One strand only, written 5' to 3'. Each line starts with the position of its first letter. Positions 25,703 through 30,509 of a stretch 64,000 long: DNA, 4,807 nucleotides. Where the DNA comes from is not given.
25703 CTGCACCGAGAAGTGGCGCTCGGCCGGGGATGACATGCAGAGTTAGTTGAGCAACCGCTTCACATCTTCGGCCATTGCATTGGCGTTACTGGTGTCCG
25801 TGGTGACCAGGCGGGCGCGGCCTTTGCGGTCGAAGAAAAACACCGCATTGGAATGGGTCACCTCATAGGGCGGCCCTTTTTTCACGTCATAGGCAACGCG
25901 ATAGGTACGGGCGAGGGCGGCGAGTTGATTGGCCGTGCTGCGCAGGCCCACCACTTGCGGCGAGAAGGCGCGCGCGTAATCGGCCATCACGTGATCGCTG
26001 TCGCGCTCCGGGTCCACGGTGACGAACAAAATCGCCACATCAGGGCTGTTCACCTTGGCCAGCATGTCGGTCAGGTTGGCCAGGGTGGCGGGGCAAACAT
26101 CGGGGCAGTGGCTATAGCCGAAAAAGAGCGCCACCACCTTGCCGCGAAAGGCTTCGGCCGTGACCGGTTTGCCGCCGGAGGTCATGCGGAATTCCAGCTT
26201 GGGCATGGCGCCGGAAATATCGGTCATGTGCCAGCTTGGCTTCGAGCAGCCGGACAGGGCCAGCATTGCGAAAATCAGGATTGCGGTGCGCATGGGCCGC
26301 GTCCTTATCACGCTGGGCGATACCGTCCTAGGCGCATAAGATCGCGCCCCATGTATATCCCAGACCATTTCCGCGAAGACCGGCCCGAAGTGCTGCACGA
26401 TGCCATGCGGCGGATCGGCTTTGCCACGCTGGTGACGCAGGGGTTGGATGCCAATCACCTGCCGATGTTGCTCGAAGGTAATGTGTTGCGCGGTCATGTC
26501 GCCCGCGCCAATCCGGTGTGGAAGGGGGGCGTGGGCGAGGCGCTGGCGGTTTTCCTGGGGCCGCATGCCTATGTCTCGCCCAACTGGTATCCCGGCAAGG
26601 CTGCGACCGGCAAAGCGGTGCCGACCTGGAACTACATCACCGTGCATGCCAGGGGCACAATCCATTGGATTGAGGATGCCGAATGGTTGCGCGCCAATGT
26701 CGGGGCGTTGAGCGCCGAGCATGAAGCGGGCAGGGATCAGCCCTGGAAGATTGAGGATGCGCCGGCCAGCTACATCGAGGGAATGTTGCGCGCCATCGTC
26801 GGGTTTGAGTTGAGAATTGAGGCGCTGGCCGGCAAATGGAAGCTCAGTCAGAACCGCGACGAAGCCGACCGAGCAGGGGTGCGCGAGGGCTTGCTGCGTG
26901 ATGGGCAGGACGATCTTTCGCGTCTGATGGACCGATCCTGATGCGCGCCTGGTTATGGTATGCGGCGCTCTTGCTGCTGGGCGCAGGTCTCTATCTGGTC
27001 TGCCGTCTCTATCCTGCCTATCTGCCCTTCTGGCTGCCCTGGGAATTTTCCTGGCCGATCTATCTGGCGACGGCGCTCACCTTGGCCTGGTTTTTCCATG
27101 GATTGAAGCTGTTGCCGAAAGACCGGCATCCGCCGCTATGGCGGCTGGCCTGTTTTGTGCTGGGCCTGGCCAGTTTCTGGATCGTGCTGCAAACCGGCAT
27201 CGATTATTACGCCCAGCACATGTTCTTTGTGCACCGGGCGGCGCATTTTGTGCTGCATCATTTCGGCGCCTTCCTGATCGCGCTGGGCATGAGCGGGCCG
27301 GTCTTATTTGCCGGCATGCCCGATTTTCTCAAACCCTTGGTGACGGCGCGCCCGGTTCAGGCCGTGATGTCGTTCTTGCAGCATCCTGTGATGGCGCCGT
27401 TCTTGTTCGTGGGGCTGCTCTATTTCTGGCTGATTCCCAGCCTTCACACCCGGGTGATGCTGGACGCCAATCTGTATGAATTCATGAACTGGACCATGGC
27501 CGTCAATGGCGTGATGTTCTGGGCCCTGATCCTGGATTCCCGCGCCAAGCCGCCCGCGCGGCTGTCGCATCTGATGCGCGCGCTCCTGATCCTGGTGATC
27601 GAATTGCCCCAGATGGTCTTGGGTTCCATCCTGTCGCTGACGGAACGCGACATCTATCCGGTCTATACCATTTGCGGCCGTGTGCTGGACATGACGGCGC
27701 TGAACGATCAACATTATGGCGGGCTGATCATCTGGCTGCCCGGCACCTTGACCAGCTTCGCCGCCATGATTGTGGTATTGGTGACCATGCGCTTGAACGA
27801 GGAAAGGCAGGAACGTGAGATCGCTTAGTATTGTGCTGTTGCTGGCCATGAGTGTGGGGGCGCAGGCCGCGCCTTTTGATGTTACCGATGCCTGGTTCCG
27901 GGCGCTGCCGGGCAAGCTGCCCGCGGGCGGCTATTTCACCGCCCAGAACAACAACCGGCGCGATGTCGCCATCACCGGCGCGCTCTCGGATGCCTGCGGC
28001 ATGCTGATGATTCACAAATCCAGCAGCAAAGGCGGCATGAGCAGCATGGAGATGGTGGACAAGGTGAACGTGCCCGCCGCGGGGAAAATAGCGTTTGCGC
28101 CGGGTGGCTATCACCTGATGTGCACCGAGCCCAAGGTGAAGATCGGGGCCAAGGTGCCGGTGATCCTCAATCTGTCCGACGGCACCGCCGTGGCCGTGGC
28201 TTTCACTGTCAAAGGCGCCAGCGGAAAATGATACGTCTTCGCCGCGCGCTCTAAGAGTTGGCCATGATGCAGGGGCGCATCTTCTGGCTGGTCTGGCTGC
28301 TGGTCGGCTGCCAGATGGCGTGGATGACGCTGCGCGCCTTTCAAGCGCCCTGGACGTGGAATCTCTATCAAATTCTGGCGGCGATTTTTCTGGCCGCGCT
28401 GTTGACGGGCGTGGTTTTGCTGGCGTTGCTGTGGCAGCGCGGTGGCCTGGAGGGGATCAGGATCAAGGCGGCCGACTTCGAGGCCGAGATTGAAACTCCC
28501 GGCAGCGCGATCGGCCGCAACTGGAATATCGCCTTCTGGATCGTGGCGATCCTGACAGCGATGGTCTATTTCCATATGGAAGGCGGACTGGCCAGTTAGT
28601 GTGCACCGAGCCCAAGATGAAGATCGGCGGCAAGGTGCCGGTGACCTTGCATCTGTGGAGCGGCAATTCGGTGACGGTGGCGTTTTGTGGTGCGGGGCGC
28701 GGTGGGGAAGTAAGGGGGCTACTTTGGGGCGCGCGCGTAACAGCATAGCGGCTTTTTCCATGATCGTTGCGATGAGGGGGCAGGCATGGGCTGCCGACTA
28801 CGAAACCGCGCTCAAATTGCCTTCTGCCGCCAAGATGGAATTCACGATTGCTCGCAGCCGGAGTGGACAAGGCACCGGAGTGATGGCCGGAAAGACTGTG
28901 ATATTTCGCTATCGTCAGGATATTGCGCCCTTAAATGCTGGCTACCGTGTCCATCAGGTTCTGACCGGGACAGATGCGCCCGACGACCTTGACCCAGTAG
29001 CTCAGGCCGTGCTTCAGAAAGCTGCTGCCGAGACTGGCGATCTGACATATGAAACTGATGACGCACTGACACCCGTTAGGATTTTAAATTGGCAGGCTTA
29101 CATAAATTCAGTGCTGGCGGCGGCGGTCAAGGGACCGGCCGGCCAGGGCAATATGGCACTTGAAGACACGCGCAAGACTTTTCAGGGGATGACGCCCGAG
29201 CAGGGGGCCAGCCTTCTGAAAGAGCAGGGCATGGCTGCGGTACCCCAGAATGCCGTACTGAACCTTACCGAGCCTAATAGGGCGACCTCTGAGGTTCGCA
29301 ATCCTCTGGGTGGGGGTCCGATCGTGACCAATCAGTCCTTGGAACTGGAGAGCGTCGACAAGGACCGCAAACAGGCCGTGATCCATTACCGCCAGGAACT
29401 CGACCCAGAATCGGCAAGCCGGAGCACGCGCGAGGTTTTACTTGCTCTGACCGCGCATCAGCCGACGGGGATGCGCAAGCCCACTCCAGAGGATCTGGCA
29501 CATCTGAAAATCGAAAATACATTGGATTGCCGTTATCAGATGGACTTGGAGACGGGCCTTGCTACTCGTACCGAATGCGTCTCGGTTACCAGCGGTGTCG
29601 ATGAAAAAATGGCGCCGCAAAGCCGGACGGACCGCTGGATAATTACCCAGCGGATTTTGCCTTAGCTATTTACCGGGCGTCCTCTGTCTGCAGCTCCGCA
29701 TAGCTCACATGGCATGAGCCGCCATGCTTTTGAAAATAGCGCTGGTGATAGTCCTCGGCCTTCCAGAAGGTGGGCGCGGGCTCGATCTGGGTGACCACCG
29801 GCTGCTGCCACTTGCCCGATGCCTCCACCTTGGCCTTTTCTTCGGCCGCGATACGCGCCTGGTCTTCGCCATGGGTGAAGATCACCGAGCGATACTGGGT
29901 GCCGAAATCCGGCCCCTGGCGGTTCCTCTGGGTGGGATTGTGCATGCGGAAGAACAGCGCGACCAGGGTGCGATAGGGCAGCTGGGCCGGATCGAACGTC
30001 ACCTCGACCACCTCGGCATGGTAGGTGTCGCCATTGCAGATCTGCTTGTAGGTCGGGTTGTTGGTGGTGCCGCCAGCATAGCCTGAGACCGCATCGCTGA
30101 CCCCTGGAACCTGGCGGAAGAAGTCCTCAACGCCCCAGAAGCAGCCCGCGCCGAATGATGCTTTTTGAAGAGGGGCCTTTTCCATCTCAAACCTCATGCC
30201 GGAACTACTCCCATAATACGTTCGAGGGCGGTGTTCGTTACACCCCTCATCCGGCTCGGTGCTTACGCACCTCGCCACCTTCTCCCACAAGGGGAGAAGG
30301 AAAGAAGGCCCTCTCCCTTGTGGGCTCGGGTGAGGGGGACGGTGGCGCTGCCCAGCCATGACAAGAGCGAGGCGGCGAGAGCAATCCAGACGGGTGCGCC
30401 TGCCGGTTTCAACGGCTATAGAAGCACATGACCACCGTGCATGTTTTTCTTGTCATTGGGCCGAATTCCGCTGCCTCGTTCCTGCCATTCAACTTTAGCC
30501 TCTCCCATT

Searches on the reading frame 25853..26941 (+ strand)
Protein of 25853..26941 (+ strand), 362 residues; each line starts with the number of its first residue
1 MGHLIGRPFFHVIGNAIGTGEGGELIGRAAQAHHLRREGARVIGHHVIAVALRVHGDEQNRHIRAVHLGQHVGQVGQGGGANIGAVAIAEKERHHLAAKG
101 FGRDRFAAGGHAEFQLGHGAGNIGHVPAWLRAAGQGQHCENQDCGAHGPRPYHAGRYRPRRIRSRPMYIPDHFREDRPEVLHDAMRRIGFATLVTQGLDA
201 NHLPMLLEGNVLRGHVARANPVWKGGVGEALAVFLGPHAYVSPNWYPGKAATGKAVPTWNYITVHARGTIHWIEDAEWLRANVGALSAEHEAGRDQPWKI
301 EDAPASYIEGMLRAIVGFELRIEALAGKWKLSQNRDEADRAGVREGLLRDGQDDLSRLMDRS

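Call 75: search_protein_families(library=pfam, proteins=[window:25853-26941:+], max_evalue=0.00001)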
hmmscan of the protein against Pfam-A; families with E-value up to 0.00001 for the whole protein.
window:25853-26941:+ (362 aa): 1 family
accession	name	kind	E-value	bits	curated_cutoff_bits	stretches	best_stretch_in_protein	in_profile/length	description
PF04299.18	FMN_bind_2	-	5.3e-58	195.8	22.4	1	167-323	1-167/168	Putative FMN-binding domain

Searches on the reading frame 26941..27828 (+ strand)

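Call 75: search_protein_families(library=pfam, proteins=[window:26941-27828:+], max_evalue=0.00001)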
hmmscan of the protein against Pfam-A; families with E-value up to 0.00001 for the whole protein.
window:26941-27828:+ (295 aa): 1 family
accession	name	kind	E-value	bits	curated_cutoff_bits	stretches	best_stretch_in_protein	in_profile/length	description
PF09678.15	Caa3_CtaG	-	1.2e-43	149.6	27.7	1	54-283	6-234/237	Cytochrome c oxidase caa3 assembly factor (Caa3_CtaG)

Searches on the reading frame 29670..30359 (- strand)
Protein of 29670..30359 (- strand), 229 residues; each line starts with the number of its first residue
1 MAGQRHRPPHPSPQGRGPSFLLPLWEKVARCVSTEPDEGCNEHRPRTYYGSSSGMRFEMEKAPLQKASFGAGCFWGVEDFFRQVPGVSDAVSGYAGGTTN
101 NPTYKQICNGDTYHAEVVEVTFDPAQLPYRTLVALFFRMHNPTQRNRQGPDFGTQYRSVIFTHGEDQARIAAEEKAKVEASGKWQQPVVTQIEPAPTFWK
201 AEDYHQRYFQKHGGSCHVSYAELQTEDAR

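Call 75: search_protein_families(library=pfam, proteins=[window:29670-30359:-], max_evalue=0.00001)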
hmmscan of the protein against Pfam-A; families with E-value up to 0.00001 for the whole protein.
window:29670-30359:- (229 aa): 1 family
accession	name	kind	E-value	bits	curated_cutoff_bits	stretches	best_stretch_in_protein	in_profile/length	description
PF01625.27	PMSR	-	3.9e-62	209.5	23.7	1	66-214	1-149/153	Peptide methionine sulfoxide reductase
